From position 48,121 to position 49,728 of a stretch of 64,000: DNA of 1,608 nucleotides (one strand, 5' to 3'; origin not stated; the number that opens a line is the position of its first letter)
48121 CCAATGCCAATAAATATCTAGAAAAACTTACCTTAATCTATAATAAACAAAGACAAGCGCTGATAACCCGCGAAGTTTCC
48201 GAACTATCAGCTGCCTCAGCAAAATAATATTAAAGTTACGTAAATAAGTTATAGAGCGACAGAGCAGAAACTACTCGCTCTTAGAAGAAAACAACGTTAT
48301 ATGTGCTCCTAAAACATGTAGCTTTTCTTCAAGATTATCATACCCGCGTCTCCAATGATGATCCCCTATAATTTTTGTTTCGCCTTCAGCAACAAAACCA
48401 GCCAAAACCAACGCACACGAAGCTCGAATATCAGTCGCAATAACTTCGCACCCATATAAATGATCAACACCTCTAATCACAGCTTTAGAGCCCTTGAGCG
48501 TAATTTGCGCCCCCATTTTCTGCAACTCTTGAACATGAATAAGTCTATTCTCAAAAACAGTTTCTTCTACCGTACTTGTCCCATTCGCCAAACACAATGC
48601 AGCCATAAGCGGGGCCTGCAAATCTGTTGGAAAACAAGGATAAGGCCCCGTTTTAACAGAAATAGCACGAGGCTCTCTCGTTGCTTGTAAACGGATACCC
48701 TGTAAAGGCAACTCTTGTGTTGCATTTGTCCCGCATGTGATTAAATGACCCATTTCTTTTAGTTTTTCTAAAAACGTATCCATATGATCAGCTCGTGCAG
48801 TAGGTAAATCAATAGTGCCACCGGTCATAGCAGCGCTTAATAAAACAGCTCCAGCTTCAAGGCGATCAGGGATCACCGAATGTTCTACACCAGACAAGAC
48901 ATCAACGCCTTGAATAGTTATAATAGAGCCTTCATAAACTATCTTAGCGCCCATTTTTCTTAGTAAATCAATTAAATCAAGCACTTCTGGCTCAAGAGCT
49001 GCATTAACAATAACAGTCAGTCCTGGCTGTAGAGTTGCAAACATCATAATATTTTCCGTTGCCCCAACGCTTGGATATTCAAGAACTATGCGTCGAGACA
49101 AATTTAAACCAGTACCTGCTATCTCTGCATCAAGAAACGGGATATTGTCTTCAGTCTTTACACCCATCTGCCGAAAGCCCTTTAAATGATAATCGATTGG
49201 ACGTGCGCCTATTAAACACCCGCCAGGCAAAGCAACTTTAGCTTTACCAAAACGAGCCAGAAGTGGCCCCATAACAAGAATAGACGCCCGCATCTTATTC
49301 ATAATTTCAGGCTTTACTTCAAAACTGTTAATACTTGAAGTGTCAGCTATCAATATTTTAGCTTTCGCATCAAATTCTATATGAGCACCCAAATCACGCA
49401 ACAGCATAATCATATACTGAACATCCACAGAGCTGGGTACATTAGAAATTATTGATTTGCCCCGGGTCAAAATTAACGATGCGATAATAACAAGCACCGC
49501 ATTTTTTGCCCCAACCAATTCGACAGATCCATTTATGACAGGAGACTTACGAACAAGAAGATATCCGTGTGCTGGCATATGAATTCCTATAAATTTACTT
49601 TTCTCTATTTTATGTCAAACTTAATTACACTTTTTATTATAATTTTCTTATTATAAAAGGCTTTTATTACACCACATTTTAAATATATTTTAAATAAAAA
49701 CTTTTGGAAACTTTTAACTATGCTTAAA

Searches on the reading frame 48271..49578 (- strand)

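Call 8: search_protein_families(library=ncbifam, proteins=[window:48271-49578:-], max_evalue=0.00001)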
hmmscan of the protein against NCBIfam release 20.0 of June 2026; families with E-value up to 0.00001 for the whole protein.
window:48271-49578:- (435 aa): 5 families
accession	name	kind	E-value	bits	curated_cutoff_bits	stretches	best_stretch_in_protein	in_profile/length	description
NF006873.0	PRK09369.1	subfamily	5e-145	483.3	297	1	7-429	4-416/419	UDP-N-acetylglucosamine 1-carboxyvinyltransferase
TIGR01072.1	murA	equivalog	5.7e-141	470.1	392.7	1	9-428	6-415/416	UDP-N-acetylglucosamine 1-carboxyvinyltransferase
NF009470.0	PRK12830.1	equivalog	2e-116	389.1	552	1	9-429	6-414/417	UDP-N-acetylglucosamine 1-carboxyvinyltransferase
TIGR01356.1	aroA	equivalog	7.1e-21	74.5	287.25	1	35-424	19-413/415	3-phosphoshikimate 1-carboxyvinyltransferase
NF011381.1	PRK14806.1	equivalog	3.1e-11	42.2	902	1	8-426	305-729/733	bifunctional prephenate dehydrogenase/3-phosphoshikimate 1-carboxyvinyltransferase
